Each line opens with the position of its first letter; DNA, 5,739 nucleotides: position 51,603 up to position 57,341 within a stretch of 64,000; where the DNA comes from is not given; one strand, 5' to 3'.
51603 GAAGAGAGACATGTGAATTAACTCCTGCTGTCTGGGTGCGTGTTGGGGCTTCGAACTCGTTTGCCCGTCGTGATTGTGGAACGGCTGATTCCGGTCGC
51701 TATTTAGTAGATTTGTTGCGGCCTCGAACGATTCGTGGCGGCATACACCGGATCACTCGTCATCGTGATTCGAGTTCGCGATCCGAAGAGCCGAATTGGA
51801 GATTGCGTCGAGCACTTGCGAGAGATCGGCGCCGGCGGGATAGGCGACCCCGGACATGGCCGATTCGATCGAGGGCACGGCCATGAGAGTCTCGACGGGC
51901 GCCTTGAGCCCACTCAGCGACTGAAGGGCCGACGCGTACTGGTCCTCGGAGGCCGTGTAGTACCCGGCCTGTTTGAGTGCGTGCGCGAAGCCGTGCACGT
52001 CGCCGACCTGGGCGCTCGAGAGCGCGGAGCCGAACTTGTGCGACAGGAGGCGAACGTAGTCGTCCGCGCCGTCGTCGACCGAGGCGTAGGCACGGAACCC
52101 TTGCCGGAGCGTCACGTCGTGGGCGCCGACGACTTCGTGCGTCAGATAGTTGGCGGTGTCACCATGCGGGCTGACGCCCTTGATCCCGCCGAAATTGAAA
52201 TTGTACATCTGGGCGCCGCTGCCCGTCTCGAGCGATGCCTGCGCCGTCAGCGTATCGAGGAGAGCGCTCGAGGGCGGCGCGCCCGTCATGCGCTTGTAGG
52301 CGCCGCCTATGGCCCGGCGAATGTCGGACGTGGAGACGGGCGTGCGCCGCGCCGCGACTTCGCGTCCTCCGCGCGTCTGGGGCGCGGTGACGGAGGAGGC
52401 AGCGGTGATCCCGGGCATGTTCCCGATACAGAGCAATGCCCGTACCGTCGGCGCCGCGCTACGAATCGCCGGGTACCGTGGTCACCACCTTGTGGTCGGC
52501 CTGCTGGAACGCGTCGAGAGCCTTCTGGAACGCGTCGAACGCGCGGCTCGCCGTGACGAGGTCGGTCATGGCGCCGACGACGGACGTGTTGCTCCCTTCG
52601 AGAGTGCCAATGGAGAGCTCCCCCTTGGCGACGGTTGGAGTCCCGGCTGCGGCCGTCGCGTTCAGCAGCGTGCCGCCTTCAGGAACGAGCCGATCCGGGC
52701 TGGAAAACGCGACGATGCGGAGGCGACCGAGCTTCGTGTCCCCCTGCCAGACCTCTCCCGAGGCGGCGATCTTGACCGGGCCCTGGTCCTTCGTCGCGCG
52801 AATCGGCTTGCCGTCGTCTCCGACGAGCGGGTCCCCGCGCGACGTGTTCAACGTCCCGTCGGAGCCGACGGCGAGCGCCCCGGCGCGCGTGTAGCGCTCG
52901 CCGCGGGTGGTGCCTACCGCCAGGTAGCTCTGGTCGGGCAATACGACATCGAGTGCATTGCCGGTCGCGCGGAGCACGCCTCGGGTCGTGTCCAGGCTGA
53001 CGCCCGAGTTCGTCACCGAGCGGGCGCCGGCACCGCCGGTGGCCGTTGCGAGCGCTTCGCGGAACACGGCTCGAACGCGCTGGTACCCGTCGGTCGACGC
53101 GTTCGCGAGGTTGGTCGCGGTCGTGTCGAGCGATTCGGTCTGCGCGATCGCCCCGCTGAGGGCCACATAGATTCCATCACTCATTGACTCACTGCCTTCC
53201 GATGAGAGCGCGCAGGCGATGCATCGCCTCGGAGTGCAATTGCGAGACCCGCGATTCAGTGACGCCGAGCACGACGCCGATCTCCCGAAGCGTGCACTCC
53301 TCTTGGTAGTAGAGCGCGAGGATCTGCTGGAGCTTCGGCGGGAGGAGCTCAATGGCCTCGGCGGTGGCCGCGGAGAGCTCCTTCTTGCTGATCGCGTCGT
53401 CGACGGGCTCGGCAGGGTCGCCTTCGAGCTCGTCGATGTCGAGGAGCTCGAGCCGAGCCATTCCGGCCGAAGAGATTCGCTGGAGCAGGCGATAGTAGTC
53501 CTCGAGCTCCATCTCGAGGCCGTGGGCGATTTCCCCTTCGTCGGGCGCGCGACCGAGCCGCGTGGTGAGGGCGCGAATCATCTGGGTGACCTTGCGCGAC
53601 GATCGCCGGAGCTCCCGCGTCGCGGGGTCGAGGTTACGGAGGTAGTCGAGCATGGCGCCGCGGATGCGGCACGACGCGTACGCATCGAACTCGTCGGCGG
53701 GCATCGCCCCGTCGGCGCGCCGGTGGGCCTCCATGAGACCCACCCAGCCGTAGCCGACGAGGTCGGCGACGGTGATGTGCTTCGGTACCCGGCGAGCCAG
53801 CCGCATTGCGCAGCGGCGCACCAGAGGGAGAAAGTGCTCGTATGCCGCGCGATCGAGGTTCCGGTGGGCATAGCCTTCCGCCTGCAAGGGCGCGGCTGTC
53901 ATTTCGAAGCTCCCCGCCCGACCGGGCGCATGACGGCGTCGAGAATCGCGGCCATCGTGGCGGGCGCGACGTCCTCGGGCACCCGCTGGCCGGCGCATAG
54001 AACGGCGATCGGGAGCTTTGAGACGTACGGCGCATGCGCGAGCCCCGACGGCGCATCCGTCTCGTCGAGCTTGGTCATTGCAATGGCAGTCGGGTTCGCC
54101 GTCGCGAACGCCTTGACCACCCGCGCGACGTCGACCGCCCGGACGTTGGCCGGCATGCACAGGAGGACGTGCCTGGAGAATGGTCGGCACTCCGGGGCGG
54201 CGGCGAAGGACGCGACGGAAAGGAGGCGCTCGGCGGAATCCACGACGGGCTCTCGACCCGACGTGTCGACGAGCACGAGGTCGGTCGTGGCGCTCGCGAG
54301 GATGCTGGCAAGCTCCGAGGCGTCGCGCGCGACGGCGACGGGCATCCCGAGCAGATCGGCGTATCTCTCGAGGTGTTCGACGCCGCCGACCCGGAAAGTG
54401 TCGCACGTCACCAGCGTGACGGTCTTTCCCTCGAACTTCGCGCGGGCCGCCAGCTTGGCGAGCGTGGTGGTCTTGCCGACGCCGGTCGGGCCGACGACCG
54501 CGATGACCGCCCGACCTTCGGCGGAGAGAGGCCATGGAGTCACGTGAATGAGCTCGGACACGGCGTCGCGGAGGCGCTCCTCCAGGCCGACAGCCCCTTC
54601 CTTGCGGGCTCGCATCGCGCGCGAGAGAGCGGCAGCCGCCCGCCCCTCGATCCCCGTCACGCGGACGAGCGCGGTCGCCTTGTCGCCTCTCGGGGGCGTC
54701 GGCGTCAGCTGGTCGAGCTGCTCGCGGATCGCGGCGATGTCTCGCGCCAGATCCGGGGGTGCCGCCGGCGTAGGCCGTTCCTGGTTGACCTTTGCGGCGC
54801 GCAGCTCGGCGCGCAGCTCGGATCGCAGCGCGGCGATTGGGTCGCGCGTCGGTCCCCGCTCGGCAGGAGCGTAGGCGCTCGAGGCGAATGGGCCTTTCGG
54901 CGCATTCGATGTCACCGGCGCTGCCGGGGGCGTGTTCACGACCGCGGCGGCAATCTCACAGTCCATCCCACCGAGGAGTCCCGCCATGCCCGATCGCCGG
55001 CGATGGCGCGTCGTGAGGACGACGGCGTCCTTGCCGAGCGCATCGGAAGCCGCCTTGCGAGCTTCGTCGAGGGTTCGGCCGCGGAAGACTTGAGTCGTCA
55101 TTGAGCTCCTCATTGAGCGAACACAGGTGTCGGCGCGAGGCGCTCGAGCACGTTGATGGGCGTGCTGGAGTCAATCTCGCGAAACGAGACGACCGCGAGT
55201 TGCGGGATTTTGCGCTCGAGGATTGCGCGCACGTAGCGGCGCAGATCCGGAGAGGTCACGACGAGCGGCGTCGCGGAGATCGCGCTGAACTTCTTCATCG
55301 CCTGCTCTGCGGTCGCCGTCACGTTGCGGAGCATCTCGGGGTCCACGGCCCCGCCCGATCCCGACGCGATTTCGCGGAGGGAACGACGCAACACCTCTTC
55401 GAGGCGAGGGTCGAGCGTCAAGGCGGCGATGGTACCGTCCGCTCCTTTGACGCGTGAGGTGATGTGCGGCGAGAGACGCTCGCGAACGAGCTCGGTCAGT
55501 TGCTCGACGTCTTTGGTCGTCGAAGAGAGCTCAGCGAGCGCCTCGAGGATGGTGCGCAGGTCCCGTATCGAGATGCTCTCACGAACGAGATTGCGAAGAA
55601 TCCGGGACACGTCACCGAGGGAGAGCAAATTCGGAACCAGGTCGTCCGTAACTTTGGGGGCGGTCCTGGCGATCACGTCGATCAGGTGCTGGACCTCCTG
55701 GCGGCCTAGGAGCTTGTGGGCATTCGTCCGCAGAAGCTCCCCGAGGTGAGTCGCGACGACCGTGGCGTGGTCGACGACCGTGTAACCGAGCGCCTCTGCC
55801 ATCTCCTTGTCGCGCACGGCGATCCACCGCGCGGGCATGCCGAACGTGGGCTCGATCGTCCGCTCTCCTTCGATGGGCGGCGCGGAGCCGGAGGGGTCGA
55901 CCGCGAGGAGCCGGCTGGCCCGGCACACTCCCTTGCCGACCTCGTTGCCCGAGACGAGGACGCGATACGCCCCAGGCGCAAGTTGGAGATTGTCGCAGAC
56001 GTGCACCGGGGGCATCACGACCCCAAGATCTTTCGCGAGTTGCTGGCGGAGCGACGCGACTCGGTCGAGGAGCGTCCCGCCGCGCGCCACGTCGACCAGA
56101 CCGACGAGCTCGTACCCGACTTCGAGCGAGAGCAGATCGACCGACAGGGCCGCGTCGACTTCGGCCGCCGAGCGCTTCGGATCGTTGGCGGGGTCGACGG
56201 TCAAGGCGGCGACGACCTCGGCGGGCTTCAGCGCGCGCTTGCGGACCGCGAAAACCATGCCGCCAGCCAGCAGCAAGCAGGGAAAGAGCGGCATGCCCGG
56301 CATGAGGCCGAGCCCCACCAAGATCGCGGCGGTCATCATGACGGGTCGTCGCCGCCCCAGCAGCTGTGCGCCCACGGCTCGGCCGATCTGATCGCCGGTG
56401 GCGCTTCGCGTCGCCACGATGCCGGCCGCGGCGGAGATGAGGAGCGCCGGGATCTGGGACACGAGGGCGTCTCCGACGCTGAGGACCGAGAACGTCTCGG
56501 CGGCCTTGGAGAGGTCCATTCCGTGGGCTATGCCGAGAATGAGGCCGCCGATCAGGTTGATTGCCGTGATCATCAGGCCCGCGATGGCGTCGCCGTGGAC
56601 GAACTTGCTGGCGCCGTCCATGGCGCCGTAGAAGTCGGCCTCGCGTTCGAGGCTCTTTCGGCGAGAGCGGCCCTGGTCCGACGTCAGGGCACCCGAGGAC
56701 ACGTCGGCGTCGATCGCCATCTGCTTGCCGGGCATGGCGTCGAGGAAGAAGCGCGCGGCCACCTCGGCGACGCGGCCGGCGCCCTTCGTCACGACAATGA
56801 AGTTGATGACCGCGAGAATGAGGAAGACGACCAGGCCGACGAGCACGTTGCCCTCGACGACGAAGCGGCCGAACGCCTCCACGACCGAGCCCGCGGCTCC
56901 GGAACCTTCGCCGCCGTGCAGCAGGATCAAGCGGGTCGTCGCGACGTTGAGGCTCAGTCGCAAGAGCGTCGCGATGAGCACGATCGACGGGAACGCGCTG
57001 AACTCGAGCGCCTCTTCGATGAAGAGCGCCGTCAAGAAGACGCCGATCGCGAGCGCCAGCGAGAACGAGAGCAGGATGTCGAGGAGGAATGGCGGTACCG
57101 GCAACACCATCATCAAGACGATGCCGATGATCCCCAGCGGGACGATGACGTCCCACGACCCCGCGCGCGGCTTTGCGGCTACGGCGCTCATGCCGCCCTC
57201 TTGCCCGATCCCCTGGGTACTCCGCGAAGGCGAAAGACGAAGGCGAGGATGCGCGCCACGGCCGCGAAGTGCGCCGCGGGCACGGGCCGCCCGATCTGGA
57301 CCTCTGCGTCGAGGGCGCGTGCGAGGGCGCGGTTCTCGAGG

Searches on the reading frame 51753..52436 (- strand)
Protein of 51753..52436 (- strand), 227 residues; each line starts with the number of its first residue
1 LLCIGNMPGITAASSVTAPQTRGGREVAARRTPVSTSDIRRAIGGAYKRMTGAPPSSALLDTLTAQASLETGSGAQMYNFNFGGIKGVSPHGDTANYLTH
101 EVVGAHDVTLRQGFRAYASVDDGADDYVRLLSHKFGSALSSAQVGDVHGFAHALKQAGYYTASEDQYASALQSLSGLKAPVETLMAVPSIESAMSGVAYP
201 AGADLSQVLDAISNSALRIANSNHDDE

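Call 79: search_protein_families(library=pfam, proteins=[window:51753-52436:-], max_evalue=0.0001)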
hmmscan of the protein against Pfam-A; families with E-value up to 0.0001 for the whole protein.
window:51753-52436:- (227 aa): 1 family
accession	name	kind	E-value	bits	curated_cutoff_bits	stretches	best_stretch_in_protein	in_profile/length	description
PF01832.25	Glucosaminidase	-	1.1e-13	52.4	30.2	1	62-174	17-117/123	Mannosyl-glycoprotein endo-beta-N-acetylglucosaminidase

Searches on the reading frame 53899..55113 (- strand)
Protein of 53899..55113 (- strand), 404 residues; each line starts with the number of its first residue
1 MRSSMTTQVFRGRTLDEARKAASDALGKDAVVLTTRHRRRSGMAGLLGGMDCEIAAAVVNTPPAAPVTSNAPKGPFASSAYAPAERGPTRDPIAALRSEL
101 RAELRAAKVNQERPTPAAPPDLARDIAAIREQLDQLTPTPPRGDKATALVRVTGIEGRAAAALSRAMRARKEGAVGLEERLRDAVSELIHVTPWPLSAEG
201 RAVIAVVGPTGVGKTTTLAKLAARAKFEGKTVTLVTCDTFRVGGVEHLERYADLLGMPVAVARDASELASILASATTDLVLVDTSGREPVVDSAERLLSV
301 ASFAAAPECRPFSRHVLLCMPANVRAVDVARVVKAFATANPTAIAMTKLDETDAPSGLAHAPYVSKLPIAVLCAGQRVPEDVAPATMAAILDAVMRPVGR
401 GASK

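Call 79: search_protein_families(library=pfam, proteins=[window:53899-55113:-], max_evalue=0.0001)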
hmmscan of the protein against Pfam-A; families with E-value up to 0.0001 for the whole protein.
window:53899-55113:- (404 aa): 4 families
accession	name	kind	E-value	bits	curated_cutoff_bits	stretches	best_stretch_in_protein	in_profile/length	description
PF00448.28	SRP54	-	2.7e-28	99.4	22.7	1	202-394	2-194/196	SRP54-type protein, GTPase domain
PF13401.12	AAA_22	-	1.6e-05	25.7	27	1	200-268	4-71/130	AAA domain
PF25199.1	nSTAND_NTPase5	-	5.8e-05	23.4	34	0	194-242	34-83/145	Novel STAND NTPase 5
PF13671.12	AAA_33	-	7.4e-05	23.5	27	0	203-302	1-93/143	AAA domain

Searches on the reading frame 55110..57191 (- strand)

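Call 51: search_protein_families(library=pfam, proteins=[window:55110-57191:-], max_evalue=0.0001)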
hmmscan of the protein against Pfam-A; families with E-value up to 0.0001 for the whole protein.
window:55110-57191:- (693 aa): 1 family
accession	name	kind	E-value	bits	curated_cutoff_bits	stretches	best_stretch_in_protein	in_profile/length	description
PF00771.25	FHIPEP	-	2.3e-245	816.5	29.1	1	24-676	1-655/657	FHIPEP family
